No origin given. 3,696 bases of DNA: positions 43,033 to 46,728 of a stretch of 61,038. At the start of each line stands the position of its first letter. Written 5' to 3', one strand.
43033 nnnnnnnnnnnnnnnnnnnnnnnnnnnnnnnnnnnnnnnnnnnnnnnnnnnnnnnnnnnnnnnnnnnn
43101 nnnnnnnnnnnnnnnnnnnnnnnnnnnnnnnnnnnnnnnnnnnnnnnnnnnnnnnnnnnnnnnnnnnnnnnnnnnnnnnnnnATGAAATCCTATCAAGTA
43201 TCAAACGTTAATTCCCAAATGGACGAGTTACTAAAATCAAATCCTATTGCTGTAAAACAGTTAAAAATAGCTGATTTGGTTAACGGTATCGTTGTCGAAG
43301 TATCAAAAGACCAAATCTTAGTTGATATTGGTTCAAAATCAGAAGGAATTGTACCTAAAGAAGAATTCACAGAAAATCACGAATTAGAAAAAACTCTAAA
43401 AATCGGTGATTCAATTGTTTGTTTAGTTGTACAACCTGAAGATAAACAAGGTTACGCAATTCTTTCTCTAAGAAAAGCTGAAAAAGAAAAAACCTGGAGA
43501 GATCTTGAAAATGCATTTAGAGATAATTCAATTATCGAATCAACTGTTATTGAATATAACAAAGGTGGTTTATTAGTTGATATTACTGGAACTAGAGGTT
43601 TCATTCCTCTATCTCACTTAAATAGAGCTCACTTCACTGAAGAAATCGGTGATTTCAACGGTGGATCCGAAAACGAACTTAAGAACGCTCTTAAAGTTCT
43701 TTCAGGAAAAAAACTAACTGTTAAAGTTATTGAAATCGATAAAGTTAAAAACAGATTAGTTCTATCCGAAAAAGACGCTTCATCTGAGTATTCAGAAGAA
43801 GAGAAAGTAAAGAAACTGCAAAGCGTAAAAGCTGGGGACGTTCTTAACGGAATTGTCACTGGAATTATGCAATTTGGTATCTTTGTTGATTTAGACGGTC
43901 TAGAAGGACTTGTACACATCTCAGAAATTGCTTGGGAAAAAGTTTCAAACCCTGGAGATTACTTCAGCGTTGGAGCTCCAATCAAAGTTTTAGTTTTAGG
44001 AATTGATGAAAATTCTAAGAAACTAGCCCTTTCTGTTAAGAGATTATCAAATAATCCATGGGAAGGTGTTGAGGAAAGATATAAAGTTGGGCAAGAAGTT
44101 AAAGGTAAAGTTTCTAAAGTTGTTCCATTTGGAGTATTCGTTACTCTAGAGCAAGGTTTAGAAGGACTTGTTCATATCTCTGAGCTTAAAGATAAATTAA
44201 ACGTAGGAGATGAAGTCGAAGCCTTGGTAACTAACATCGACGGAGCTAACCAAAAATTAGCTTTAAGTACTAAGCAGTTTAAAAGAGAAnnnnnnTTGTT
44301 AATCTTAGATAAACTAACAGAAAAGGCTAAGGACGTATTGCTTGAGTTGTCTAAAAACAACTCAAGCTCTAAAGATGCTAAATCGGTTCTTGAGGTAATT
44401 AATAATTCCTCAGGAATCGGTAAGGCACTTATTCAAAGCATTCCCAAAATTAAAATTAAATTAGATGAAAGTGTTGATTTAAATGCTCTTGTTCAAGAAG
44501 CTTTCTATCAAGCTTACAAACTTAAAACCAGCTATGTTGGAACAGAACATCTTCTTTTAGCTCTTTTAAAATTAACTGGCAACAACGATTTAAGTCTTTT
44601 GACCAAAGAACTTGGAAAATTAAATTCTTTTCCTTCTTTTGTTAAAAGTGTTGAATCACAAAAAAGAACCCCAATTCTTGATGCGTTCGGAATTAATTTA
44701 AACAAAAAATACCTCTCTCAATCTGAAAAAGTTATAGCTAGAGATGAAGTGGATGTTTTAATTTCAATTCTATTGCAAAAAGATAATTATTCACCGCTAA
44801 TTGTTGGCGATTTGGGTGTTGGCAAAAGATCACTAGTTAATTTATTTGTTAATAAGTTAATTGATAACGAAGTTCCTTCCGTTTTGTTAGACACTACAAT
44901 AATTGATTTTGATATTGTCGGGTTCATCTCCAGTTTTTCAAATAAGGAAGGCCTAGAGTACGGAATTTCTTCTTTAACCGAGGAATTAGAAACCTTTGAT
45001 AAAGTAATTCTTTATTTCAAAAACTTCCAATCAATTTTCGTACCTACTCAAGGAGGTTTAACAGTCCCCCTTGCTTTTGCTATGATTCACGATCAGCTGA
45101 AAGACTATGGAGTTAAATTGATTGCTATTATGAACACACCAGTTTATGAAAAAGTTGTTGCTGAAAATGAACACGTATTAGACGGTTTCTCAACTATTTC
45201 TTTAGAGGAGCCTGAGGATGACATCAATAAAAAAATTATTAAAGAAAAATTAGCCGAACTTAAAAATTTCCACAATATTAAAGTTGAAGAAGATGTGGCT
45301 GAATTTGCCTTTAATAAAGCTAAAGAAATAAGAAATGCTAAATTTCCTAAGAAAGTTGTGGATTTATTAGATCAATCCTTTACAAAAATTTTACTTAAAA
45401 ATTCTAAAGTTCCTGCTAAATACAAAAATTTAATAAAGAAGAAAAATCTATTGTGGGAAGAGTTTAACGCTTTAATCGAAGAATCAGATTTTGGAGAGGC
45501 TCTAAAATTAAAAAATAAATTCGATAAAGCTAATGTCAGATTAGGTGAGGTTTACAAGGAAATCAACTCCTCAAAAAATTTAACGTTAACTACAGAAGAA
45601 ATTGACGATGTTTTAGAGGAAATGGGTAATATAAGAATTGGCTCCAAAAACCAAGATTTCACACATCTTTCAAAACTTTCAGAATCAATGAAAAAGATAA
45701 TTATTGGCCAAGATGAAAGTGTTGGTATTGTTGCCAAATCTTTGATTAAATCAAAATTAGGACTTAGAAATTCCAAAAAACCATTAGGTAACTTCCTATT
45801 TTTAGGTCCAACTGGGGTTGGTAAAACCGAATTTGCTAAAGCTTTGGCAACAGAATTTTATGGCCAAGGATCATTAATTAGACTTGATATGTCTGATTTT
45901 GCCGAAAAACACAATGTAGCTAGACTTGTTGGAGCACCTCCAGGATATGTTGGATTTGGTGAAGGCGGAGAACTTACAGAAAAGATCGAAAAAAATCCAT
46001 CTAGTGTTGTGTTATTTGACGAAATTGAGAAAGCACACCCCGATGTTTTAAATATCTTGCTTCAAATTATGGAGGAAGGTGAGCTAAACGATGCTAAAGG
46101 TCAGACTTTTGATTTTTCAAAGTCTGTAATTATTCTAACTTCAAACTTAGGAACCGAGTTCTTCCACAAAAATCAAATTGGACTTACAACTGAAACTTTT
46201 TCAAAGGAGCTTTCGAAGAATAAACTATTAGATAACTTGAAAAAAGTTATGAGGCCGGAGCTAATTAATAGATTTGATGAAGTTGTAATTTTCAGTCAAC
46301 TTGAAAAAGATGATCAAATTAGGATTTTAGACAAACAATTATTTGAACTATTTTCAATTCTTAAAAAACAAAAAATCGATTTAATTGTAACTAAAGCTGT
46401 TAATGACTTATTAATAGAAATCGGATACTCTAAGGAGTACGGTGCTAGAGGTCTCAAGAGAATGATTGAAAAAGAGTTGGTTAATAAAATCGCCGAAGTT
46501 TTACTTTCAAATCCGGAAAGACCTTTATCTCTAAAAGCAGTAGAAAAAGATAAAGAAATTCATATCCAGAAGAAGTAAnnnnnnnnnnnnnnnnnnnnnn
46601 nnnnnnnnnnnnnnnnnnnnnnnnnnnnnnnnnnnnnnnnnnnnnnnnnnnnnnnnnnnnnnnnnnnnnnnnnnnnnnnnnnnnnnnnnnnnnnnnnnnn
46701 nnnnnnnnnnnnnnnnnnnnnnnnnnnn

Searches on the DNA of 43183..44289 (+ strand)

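Call 20: search_rna_families(sources=[L005, L007], threshold=gathering)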
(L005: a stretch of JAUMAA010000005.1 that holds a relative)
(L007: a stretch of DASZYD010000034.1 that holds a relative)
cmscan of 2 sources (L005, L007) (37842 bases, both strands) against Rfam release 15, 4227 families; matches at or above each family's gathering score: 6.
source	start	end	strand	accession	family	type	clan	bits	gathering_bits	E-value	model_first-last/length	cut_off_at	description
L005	6744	9692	+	RF02541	LSU_rRNA_bacteria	Gene; rRNA;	CL00112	2506.8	50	0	1-2925/2925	no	Bacterial large subunit ribosomal RNA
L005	767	2203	+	RF00177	SSU_rRNA_bacteria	Gene; rRNA;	CL00111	1369.4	50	0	1-1533/1533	no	Bacterial small subunit ribosomal RNA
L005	9764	9877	+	RF00001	5S_rRNA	Gene; rRNA;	CL00113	80.5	38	1e-15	1-120/120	no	5S ribosomal RNA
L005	6604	6676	+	RF00005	tRNA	Gene; tRNA;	CL00001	68.8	29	4e-13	1-71/71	no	tRNA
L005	5576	5649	-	RF00005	tRNA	Gene; tRNA;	CL00001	68.8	29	4e-13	1-71/71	no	tRNA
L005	20682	20754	+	RF00005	tRNA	Gene; tRNA;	CL00001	66.1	29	2.2e-12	1-71/71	no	tRNA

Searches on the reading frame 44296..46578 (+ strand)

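Call 9: search_protein_families(library=pfam, proteins=[window:44296-46578:+], max_evalue=0.01)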
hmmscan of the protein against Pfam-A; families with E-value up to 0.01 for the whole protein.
window:44296-46578:+ (760 aa): 21 families
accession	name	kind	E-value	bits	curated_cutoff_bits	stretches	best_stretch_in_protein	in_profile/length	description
PF07724.20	AAA_2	-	2.6e-56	190.7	27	1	495-663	1-166/166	AAA domain (Cdc48 subfamily)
PF10431.15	ClpB_D2-small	-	1.5e-16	60.6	21.9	1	669-739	1-71/81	C-terminal, D2-small domain, of ClpB protein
PF07728.20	AAA_5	-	1.2e-11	45.2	22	1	499-607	1-106/139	AAA domain (dynein-related subfamily)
PF00004.35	AAA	-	2.2e-11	44.8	21.2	1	501-617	2-109/131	ATPase family associated with various cellular activities (AAA)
PF17871.7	AAA_lid_9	-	3.7e-07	30.5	22.8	1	313-407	7-102/104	AAA lid domain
PF00158.32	Sigma54_activat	-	4.5e-06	26.9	20.2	1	499-600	24-125/168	Sigma-54 interaction domain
PF23569.1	NBD_SMAX1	-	5e-06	26.8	27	1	147-232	14-99/212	SMAX1 nucleotide binding domain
PF20720.3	nSTAND3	-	2.5e-05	24.4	27.2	0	501-533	21-54/155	Novel STAND NTPase 3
PF02861.25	Clp_N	-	0.00025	21.6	20.7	1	75-92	7-24/53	Clp amino terminal domain, pathogenicity island component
PF13401.12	AAA_22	-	0.00028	21.7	27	0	501-593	9-109/130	AAA domain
PF01695.23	IstB_IS21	-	0.0012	18.8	24.1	1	497-529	92-124/238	IstB-like ATP binding protein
PF07726.17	AAA_3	-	0.0013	19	27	0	570-616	64-109/131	ATPase family associated with various cellular activities (AAA)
PF12775.13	AAA_7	-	0.0013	18.8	25.8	0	499-522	35-58/181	P-loop containing dynein motor region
PF06309.17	Torsin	-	0.0025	18.4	27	1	456-526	14-82/127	Torsin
PF05496.18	RuvB_N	-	0.003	17.8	27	0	491-521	27-57/159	Holliday junction DNA helicase RuvB P-loop domain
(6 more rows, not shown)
